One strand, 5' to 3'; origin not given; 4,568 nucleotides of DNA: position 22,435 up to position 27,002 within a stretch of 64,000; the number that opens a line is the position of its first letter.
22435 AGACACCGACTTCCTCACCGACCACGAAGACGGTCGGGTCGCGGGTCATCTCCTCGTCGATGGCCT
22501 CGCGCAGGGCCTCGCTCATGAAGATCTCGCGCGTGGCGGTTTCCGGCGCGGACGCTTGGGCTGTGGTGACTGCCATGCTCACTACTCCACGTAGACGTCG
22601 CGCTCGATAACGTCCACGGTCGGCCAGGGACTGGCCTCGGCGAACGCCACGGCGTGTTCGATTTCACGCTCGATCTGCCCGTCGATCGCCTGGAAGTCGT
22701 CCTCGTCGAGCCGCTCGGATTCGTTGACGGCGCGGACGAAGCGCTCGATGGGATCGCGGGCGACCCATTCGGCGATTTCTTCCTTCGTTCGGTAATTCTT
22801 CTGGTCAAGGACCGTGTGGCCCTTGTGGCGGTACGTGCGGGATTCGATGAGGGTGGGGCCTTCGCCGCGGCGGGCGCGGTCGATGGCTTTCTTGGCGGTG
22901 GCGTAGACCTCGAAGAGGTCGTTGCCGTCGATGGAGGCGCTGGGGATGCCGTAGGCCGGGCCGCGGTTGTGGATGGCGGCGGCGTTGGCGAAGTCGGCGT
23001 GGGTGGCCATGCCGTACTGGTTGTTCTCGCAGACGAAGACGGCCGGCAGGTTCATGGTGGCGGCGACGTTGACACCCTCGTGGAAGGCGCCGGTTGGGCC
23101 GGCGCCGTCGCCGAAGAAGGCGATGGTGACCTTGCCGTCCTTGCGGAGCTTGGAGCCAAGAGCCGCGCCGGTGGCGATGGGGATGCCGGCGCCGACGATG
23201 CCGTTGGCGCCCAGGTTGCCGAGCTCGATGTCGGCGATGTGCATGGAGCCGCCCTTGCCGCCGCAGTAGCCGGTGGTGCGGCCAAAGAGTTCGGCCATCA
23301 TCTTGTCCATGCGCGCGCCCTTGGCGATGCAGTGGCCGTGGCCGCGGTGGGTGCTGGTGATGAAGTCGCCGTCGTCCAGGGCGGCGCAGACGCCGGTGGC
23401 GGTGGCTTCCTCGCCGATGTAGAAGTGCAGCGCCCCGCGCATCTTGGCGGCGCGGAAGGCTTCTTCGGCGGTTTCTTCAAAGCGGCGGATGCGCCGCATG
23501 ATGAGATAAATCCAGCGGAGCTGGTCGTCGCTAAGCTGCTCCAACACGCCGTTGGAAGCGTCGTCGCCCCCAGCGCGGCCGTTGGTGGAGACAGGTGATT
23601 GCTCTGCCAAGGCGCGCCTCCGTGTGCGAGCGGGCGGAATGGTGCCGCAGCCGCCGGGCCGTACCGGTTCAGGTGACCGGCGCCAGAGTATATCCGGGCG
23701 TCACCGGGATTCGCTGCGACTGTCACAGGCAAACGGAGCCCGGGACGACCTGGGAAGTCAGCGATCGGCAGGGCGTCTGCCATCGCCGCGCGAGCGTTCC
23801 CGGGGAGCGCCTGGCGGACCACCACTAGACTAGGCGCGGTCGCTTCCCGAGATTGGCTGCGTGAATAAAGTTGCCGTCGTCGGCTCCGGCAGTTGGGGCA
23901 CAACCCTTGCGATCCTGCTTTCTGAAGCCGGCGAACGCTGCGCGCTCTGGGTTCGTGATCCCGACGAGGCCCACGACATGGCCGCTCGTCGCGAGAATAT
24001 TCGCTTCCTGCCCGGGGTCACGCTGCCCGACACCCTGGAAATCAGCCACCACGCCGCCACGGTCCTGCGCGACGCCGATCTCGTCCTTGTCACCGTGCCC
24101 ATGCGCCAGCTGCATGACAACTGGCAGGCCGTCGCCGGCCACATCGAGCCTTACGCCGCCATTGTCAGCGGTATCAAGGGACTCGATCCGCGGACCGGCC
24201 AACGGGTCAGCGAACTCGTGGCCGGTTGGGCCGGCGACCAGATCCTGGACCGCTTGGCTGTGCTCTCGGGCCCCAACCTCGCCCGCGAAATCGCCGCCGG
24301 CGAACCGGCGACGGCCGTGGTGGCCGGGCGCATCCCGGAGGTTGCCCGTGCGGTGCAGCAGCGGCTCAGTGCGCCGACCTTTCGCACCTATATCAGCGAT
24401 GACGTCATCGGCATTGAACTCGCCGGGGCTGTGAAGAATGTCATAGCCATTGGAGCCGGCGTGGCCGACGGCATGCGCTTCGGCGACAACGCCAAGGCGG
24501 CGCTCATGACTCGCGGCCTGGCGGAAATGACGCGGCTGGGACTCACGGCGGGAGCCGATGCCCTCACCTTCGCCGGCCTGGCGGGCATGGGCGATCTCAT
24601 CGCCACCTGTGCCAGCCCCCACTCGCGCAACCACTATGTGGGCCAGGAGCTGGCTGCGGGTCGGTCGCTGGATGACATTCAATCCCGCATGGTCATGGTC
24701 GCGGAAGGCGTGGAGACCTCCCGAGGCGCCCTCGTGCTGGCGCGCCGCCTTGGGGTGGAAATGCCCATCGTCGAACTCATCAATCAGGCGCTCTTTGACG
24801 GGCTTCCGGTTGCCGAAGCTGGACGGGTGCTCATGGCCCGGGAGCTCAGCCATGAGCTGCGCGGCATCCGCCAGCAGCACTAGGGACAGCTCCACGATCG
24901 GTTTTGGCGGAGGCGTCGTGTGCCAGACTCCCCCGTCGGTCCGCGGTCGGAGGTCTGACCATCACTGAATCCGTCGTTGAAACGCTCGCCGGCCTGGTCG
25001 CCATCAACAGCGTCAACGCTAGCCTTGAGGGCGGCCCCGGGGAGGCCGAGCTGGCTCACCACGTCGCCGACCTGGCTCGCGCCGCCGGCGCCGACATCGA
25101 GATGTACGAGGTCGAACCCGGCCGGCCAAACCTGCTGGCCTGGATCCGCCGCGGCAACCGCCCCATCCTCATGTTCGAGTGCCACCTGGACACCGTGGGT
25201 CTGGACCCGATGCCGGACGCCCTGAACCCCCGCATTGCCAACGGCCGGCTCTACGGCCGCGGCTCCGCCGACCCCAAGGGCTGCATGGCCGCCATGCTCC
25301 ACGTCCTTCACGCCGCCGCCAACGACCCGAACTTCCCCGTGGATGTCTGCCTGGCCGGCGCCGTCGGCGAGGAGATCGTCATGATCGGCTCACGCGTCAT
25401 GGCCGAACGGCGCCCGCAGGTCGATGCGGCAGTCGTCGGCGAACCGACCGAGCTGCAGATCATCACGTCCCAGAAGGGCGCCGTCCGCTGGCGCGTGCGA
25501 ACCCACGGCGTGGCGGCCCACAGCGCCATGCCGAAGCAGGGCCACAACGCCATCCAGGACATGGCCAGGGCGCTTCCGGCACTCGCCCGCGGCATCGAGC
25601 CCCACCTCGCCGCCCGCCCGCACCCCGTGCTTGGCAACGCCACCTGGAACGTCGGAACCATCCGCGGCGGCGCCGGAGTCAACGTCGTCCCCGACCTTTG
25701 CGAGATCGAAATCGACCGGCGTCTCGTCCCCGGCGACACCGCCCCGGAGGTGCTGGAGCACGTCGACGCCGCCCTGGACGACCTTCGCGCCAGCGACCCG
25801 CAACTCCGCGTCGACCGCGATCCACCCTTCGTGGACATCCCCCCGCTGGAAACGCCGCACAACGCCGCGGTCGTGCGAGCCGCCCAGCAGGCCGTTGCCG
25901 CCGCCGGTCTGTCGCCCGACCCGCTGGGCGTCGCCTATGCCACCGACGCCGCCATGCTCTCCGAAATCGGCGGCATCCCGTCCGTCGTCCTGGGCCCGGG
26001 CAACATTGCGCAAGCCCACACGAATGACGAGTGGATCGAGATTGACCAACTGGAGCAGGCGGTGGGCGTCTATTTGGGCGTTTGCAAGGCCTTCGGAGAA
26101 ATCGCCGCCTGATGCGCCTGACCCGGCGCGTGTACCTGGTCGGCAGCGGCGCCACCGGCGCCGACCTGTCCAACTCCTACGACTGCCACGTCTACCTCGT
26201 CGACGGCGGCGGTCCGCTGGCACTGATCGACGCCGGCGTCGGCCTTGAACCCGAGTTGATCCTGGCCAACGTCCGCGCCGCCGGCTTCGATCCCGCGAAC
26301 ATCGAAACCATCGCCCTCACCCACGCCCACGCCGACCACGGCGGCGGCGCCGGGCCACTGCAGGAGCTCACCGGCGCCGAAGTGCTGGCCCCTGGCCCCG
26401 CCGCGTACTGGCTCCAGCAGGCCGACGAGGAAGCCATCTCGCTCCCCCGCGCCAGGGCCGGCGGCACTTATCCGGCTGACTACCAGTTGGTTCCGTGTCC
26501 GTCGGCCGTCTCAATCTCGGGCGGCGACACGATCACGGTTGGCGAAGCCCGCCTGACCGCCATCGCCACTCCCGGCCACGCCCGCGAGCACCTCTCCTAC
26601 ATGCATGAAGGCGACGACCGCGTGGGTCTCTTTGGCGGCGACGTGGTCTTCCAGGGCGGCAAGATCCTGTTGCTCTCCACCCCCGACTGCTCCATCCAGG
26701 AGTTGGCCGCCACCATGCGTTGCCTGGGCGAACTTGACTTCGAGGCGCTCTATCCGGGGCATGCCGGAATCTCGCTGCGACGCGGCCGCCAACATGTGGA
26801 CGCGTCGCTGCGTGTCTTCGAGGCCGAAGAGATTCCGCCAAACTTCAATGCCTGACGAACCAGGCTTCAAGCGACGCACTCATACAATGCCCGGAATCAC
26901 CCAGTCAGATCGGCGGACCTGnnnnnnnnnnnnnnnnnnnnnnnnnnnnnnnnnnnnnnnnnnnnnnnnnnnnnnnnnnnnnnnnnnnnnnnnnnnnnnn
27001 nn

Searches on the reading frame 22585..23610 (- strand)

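Call 37: search_protein_families(library=pfam, proteins=[window:22585-23610:-], max_evalue=0.0001)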
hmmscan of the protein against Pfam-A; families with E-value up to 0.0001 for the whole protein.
window:22585-23610:- (342 aa): 2 families
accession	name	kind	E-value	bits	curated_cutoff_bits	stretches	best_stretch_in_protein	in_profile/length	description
PF00676.26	E1_dh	-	4.8e-82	275.7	22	1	38-331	3-298/300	Dehydrogenase E1 component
PF02775.26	TPP_enzyme_C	-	1.9e-07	31.4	21.9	1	134-256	25-150/151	Thiamine pyrophosphate enzyme, C-terminal TPP binding domain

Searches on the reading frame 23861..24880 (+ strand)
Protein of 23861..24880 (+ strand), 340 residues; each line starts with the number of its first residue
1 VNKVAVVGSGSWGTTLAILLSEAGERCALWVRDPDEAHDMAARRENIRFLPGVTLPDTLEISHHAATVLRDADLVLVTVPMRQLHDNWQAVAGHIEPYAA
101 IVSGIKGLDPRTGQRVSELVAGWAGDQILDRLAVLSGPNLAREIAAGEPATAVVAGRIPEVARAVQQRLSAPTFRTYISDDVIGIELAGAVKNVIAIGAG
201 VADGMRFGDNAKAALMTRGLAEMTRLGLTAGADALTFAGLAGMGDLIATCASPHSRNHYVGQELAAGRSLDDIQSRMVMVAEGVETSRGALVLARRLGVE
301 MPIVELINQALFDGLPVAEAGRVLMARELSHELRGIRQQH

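Call 37: search_protein_families(library=pfam, proteins=[window:23861-24880:+], max_evalue=0.0001)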
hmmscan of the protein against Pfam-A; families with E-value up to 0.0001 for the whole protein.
window:23861-24880:+ (340 aa): 5 families
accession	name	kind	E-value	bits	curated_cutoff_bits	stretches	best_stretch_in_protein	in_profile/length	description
PF07479.19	NAD_Gly3P_dh_C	-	2.6e-51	174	25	1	181-320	1-140/142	NAD-dependent glycerol-3-phosphate dehydrogenase C-terminus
PF01210.29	NAD_Gly3P_dh_N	-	3.5e-42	144.5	23.1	1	3-156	1-152/158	NAD-dependent glycerol-3-phosphate dehydrogenase N-terminus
PF20618.3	GPD_NAD_C_bact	-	1.6e-18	67.4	27.6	1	241-306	1-65/66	Bacterial GPD, NAD-dependent C-terminal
PF02558.23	ApbA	-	1.9e-08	34.5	22.2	1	4-103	1-98/150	Ketopantoate reductase PanE/ApbA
PF03807.23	F420_oxidored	-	1.1e-05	26.4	21.6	0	3-91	1-79/94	NADP oxidoreductase coenzyme F420-dependent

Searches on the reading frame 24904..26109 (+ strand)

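Call 37: search_protein_families(library=pfam, proteins=[window:24904-26109:+], max_evalue=0.0001)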
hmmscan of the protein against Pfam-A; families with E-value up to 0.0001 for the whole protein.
window:24904-26109:+ (402 aa): 4 families
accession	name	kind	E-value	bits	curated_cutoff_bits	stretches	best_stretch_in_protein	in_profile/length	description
PF01546.33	Peptidase_M20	-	3.6e-29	102.6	24.6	1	91-393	2-203/206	Peptidase family M20/M25/M40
PF07687.19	M20_dimer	-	7.6e-20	71.3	21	1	189-294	2-102/107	Peptidase dimerisation domain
PF04389.22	Peptidase_M28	-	5.5e-07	29.9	21.3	1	76-177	1-87/193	Peptidase family M28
PF05343.19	Peptidase_M42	-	9.1e-06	25.4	23.2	0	113-176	125-187/292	M42 glutamyl aminopeptidase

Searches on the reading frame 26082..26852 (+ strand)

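Call 37: search_protein_families(library=pfam, proteins=[window:26082-26852:+], max_evalue=0.0001)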
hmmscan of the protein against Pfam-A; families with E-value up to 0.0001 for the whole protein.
window:26082-26852:+ (257 aa): 2 families
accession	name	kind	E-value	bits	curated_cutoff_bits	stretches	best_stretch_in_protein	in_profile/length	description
PF00753.33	Lactamase_B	-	5.6e-23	82.4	22.7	1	35-227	6-196/196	Metallo-beta-lactamase superfamily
PF12706.13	Lactamase_B_2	-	5.8e-08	33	27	1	48-207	4-163/200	Beta-lactamase superfamily domain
